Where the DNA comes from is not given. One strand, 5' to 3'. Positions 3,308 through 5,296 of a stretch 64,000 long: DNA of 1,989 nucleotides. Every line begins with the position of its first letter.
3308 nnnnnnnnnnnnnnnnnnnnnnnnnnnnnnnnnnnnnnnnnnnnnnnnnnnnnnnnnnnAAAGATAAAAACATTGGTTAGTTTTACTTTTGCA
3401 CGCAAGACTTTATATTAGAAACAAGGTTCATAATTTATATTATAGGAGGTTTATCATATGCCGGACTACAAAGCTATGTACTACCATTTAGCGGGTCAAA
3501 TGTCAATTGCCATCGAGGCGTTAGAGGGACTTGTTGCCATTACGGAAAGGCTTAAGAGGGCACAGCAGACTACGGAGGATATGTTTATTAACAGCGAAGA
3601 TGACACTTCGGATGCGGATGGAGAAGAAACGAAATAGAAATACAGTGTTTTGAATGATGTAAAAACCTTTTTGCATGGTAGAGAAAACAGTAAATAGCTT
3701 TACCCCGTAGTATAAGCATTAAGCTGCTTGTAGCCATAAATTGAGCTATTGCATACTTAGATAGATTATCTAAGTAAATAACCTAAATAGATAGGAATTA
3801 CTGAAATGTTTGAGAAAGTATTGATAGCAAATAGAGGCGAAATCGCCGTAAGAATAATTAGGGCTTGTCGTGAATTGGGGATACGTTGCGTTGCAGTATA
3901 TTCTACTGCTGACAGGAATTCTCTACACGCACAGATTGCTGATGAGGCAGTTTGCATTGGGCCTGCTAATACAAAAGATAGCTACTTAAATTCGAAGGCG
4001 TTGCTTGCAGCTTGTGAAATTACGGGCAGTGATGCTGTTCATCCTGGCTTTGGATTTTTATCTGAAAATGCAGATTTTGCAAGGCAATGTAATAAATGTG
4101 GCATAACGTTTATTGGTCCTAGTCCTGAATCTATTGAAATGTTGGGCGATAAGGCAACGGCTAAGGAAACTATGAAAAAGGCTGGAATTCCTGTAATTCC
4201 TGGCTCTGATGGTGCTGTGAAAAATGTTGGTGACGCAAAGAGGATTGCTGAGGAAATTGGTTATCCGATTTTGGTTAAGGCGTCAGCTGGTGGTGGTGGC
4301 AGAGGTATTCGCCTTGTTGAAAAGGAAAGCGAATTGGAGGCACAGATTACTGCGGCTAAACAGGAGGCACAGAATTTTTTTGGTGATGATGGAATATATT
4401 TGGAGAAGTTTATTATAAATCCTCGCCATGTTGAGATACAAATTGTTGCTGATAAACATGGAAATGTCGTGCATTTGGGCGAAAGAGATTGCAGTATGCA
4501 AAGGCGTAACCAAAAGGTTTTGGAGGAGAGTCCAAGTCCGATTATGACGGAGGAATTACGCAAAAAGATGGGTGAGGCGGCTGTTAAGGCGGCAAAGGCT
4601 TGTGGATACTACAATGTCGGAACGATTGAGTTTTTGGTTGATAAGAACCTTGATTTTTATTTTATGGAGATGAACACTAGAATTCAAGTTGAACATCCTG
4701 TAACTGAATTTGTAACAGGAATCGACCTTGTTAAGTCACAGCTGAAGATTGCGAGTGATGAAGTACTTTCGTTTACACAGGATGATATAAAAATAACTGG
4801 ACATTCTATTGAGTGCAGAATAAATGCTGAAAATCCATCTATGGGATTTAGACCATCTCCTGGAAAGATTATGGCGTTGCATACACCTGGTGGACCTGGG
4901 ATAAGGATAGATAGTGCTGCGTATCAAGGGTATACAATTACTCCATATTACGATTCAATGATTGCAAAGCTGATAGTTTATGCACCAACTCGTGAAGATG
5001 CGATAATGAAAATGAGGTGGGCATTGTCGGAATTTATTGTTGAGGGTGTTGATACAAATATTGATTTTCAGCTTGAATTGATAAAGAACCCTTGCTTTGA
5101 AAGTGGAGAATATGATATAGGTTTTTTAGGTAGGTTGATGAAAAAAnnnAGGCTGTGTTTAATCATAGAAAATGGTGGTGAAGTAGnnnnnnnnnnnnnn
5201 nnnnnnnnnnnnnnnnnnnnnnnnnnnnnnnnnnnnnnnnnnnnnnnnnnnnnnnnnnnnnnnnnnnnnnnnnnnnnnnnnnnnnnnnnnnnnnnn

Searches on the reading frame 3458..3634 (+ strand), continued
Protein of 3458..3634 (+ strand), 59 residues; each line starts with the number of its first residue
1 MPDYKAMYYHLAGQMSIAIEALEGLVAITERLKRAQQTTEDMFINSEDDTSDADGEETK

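Call 94: predict_structure(alignment_id=A7)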
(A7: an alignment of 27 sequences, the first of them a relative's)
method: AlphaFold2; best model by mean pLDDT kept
length: 63 residues; sequences in the alignment: 27
mean_pLDDT: 86.5   pTM: 0.54
mean pLDDT of the five models: 86.5, 85.4, 85.2, 84.7, 84.7
residues with pLDDT >= 90: 44; 70-90: 7; 50-70: 6; < 50: 6
segments of 3 or more residues with pLDDT < 50: 57-60
pLDDT, mean of each block of 10 residues (from residue 1): 91 98 98 98 90 56 44
secondary structure, 60 per line:
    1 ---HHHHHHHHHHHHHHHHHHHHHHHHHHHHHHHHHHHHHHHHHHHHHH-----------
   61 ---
elements in order: H4-49

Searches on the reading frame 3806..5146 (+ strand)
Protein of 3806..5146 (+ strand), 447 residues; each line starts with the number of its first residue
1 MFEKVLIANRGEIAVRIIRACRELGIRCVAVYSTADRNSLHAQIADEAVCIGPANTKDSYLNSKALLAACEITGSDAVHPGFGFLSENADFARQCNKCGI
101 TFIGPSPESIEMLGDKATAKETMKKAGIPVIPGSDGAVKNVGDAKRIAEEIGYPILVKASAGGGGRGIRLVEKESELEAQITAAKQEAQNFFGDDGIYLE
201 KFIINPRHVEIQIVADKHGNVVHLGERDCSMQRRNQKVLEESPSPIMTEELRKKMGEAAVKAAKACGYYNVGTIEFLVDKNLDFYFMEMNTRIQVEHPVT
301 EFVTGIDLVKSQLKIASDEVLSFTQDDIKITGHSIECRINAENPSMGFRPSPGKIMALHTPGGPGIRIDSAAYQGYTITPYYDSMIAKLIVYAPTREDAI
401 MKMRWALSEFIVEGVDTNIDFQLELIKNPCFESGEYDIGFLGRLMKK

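Call 75: find_homologous_proteins(query=window:3806-5146:+, max_evalue=1e-100)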
Query window:3806-5146:+ (447 aa): 8000 proteins with E <= 1e-100 among 8000 candidates; the best 120 are listed.
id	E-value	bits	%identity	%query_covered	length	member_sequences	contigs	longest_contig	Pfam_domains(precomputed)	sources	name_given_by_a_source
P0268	0.0e+0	1010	100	100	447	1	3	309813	PF02786.23,PF00289.29,PF02222.28,PF07478.19,PF02785.26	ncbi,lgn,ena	-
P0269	2.0e-293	991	98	100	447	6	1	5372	PF02786.23,PF00289.29,PF02222.28,PF07478.19,PF02785.26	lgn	-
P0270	4.7e-291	983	97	100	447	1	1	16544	PF02786.23,PF00289.29,PF02222.28,PF08443.17,PF02655.20,PF07478.19,PF02785.26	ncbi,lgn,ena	-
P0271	4.9e-291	983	97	100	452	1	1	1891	PF02786.23,PF00289.29,PF02222.28,PF08443.17,PF02655.20,PF07478.19,PF02785.26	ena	-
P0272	6.4e-291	982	97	100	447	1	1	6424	PF02786.23,PF00289.29,PF02222.28,PF08443.17,PF02655.20,PF07478.19,PF02785.26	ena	-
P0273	1.2e-290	982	97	100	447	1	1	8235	PF02786.23,PF00289.29,PF02222.28,PF08443.17,PF02655.20,PF07478.19,PF02785.26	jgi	-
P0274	1.2e-290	982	97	100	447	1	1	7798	PF02786.23,PF00289.29,PF02222.28,PF08443.17,PF02655.20,PF07478.19,PF02785.26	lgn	-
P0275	3.5e-288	973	96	100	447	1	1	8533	PF02786.23,PF00289.29,PF02222.28,PF07478.19,PF02785.26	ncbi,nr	ncbi:MAG TPA: acetyl-CoA carboxylase biotin carboxylase subunit [Clostridiales bacterium]|nr:acetyl-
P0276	2.8e-283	957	94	100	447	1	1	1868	PF02786.23,PF00289.29,PF02222.28,PF07478.19,PF02785.26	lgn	-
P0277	3.8e-283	957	94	100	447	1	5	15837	PF02786.23,PF00289.29,PF02222.28,PF07478.19,PF02785.26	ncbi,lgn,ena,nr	ncbi:MAG: acetyl-CoA carboxylase biotin carboxylase subunit [Clostridiales bacterium]|nr:acetyl-CoA 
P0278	7.2e-283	956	94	100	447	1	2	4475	PF02786.23,PF00289.29,PF02222.28,PF07478.19,PF02785.26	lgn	-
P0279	8.9e-266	900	88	100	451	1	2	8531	PF02786.23,PF00289.29,PF02222.28,PF08443.17,PF02655.20,PF07478.19,PF02785.26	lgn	-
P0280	9.3e-256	867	84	100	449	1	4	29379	PF02786.23,PF00289.29,PF02222.28,PF07478.19,PF02785.26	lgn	-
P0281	9.1e-251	850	81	100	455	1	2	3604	PF02786.23,PF00289.29,PF02222.28,PF02655.20,PF07478.19,PF02785.26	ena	-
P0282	1.1e-249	847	82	100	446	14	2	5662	PF02786.23,PF00289.29,PF02222.28,PF08443.17,PF07478.19,PF02785.26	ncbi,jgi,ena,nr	ncbi:MAG TPA: acetyl-CoA carboxylase biotin carboxylase subunit [Oscillospiraceae bacterium]|nr:acet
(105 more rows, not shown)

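Call 76: find_encoding_contigs(protein=P0268, flank=10000, max_places=3)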
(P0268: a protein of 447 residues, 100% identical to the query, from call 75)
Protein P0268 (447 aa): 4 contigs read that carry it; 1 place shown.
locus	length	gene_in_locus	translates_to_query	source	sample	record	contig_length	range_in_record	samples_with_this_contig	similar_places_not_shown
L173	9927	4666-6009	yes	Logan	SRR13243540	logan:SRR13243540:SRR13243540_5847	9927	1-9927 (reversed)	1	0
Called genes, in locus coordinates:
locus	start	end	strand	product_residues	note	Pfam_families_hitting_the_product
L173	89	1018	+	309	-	PF00478:IMPDH (weak), PF03060:NMO, PF05690:ThiG (faint)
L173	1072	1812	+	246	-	PF00106:adh_short, PF08659:KR, PF13561:adh_short_C2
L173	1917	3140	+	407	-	PF00109:ketoacyl-synt, PF02801:Ketoacyl-synt_C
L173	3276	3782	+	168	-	PF25973:BSH_CzcB (faint), PF00364:Biotin_lipoyl, PF25984:BSH_YknX (weak)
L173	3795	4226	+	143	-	PF22817:ApeP-like, PF07977:FabA, PF22818:ApeI-like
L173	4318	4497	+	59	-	-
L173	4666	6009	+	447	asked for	PF00289:Biotin_carb_N, PF02222:ATP-grasp, PF02786:CPSase_L_D2, PF07478:Dala_Dala_lig_C, PF02785:Biotin_carb_C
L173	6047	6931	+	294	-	PF01039:Carboxyl_trans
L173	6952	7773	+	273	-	PF01039:Carboxyl_trans, PF03255:ACCA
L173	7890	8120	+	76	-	PF00550:PP-binding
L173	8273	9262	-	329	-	PF08545:ACP_syn_III, PF08541:ACP_syn_III_C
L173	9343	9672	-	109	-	-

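Call 77: find_encoding_contigs(protein=P0270, flank=3000, max_places=3)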
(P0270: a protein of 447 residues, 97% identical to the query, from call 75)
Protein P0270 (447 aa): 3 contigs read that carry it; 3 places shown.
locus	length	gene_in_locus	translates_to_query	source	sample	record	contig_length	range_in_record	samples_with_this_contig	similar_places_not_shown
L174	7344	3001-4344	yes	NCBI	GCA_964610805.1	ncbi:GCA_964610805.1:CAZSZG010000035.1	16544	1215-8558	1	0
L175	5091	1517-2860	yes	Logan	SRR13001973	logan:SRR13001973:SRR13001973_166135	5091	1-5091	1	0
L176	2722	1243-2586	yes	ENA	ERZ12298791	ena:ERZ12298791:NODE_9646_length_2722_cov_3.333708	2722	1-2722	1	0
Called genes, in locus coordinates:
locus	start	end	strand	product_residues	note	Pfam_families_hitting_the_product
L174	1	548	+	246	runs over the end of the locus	PF00106:adh_short, PF08659:KR, PF13561:adh_short_C2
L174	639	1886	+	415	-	PF00109:ketoacyl-synt, PF02801:Ketoacyl-synt_C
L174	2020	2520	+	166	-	PF25973:BSH_CzcB (faint), PF00364:Biotin_lipoyl, PF25984:BSH_YknX (weak)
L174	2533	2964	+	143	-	PF22817:ApeP-like, PF07977:FabA, PF22818:ApeI-like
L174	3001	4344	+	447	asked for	PF00289:Biotin_carb_N, PF02222:ATP-grasp, PF02655:ATP-grasp_3 (faint), PF02786:CPSase_L_D2, PF07478:Dala_Dala_lig_C, PF08443:RimK (weak), PF02785:Biotin_carb_C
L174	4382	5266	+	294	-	PF01039:Carboxyl_trans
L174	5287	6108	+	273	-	PF01039:Carboxyl_trans, PF03255:ACCA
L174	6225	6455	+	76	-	PF00550:PP-binding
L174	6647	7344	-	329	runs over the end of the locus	PF08545:ACP_syn_III, PF08541:ACP_syn_III_C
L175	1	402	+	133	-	?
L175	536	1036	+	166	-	PF25973:BSH_CzcB (faint), PF00364:Biotin_lipoyl, PF25984:BSH_YknX (weak)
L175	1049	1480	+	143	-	PF22817:ApeP-like, PF07977:FabA, PF22818:ApeI-like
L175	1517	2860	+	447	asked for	PF00289:Biotin_carb_N, PF02222:ATP-grasp, PF02655:ATP-grasp_3 (faint), PF02786:CPSase_L_D2, PF07478:Dala_Dala_lig_C, PF08443:RimK (weak), PF02785:Biotin_carb_C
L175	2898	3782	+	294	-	PF01039:Carboxyl_trans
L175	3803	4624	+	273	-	PF01039:Carboxyl_trans, PF03255:ACCA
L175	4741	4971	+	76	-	PF00550:PP-binding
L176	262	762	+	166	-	PF25973:BSH_CzcB (faint), PF00364:Biotin_lipoyl, PF25984:BSH_YknX (weak)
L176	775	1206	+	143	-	PF22817:ApeP-like, PF07977:FabA, PF22818:ApeI-like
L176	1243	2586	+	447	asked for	PF00289:Biotin_carb_N, PF02222:ATP-grasp, PF02655:ATP-grasp_3 (faint), PF02786:CPSase_L_D2, PF07478:Dala_Dala_lig_C, PF08443:RimK (weak), PF02785:Biotin_carb_C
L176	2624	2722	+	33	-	?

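Call 78: find_encoding_contigs(protein=P0277, flank=3000, max_places=6)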
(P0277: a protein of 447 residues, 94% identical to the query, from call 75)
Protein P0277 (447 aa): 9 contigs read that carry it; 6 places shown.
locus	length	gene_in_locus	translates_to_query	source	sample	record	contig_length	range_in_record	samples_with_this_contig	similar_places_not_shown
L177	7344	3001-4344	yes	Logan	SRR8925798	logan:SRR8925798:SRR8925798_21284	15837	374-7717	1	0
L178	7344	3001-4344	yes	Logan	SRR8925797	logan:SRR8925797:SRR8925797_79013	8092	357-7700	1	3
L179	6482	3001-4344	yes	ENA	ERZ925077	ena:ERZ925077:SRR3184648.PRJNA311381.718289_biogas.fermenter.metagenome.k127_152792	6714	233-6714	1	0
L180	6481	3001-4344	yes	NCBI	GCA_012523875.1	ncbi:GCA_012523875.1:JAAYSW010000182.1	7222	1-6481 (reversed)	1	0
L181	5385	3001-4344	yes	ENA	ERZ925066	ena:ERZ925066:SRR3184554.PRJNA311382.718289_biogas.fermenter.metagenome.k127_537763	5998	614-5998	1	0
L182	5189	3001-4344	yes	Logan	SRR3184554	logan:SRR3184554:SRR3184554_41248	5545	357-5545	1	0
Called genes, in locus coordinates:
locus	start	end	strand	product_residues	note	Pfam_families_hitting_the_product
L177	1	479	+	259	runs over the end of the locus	PF00106:adh_short, PF08659:KR, PF13561:adh_short_C2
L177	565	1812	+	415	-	PF00109:ketoacyl-synt, PF00108:Thiolase_N (faint), PF02801:Ketoacyl-synt_C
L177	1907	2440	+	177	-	PF25973:BSH_CzcB (faint), PF00364:Biotin_lipoyl, PF25984:BSH_YknX (weak)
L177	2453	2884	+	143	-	PF22817:ApeP-like, PF07977:FabA, PF22818:ApeI-like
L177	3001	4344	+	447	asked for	PF00289:Biotin_carb_N, PF02222:ATP-grasp, PF02786:CPSase_L_D2, PF07478:Dala_Dala_lig_C, PF02785:Biotin_carb_C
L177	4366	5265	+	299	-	PF01039:Carboxyl_trans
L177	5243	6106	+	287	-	PF03255:ACCA, PF01039:Carboxyl_trans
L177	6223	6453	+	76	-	PF00550:PP-binding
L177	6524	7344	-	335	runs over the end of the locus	PF08545:ACP_syn_III, PF08541:ACP_syn_III_C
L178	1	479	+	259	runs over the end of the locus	PF00106:adh_short, PF08659:KR, PF13561:adh_short_C2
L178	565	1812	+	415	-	PF00109:ketoacyl-synt, PF00108:Thiolase_N (faint), PF02801:Ketoacyl-synt_C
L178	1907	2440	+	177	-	PF25973:BSH_CzcB (faint), PF00364:Biotin_lipoyl, PF25984:BSH_YknX (weak)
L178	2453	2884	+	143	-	PF22817:ApeP-like, PF07977:FabA, PF22818:ApeI-like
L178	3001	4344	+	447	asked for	PF00289:Biotin_carb_N, PF02222:ATP-grasp, PF02786:CPSase_L_D2, PF07478:Dala_Dala_lig_C, PF02785:Biotin_carb_C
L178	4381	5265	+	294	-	PF01039:Carboxyl_trans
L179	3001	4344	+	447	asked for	PF00289:Biotin_carb_N, PF02222:ATP-grasp, PF02786:CPSase_L_D2, PF07478:Dala_Dala_lig_C, PF02785:Biotin_carb_C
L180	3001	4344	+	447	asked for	PF00289:Biotin_carb_N, PF02222:ATP-grasp, PF02786:CPSase_L_D2, PF07478:Dala_Dala_lig_C, PF02785:Biotin_carb_C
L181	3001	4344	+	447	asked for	PF00289:Biotin_carb_N, PF02222:ATP-grasp, PF02786:CPSase_L_D2, PF07478:Dala_Dala_lig_C, PF02785:Biotin_carb_C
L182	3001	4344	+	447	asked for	PF00289:Biotin_carb_N, PF02222:ATP-grasp, PF02786:CPSase_L_D2, PF07478:Dala_Dala_lig_C, PF02785:Biotin_carb_C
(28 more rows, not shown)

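Call 91: find_encoding_contigs(protein=P0279, flank=2500, max_places=2)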
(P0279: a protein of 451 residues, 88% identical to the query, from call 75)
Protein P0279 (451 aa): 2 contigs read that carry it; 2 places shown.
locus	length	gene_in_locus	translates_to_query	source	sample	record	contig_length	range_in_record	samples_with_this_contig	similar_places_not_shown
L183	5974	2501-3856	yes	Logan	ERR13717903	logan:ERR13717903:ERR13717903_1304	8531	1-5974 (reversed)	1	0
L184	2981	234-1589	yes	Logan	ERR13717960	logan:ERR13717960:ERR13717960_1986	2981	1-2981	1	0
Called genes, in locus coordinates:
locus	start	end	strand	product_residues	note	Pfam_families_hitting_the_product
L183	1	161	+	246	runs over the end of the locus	PF00106:adh_short, PF08659:KR, PF13561:adh_short_C2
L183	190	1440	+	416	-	PF00109:ketoacyl-synt, PF02801:Ketoacyl-synt_C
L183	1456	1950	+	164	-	PF00364:Biotin_lipoyl, PF25984:BSH_YknX (faint)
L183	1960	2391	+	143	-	PF22817:ApeP-like, PF07977:FabA, PF22818:ApeI-like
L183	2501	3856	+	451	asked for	PF00289:Biotin_carb_N, PF02655:ATP-grasp_3 (weak), PF02222:ATP-grasp, PF02786:CPSase_L_D2, PF07478:Dala_Dala_lig_C, PF08443:RimK (weak), PF02785:Biotin_carb_C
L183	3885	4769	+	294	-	PF01039:Carboxyl_trans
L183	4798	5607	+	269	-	PF01039:Carboxyl_trans, PF03255:ACCA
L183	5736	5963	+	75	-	PF00550:PP-binding, PF14573:PP-binding_2 (weak)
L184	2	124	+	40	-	?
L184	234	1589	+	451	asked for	PF00289:Biotin_carb_N, PF02655:ATP-grasp_3 (weak), PF02222:ATP-grasp, PF02786:CPSase_L_D2, PF07478:Dala_Dala_lig_C, PF08443:RimK (weak), PF02785:Biotin_carb_C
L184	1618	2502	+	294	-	PF01039:Carboxyl_trans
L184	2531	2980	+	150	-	?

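Call 92: find_encoding_contigs(protein=P0275, flank=2500, max_places=2)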
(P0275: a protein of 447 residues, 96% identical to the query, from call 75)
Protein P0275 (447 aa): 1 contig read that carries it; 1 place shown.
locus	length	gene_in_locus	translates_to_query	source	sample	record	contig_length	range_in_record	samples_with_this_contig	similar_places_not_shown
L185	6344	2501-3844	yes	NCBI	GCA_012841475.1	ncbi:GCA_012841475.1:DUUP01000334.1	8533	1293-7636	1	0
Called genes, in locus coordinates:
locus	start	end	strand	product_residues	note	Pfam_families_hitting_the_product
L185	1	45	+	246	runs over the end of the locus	PF00106:adh_short, PF08659:KR, PF13561:adh_short_C2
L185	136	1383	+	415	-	PF00109:ketoacyl-synt, PF02801:Ketoacyl-synt_C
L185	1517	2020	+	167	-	PF25973:BSH_CzcB (faint), PF00364:Biotin_lipoyl, PF25984:BSH_YknX (weak)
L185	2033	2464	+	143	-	PF22817:ApeP-like, PF07977:FabA, PF22818:ApeI-like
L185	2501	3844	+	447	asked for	PF00289:Biotin_carb_N, PF02222:ATP-grasp, PF02786:CPSase_L_D2, PF07478:Dala_Dala_lig_C, PF02785:Biotin_carb_C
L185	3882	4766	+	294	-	PF01039:Carboxyl_trans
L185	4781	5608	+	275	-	PF01039:Carboxyl_trans, PF03255:ACCA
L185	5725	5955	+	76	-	PF00550:PP-binding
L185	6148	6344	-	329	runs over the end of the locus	PF08545:ACP_syn_III, PF08541:ACP_syn_III_C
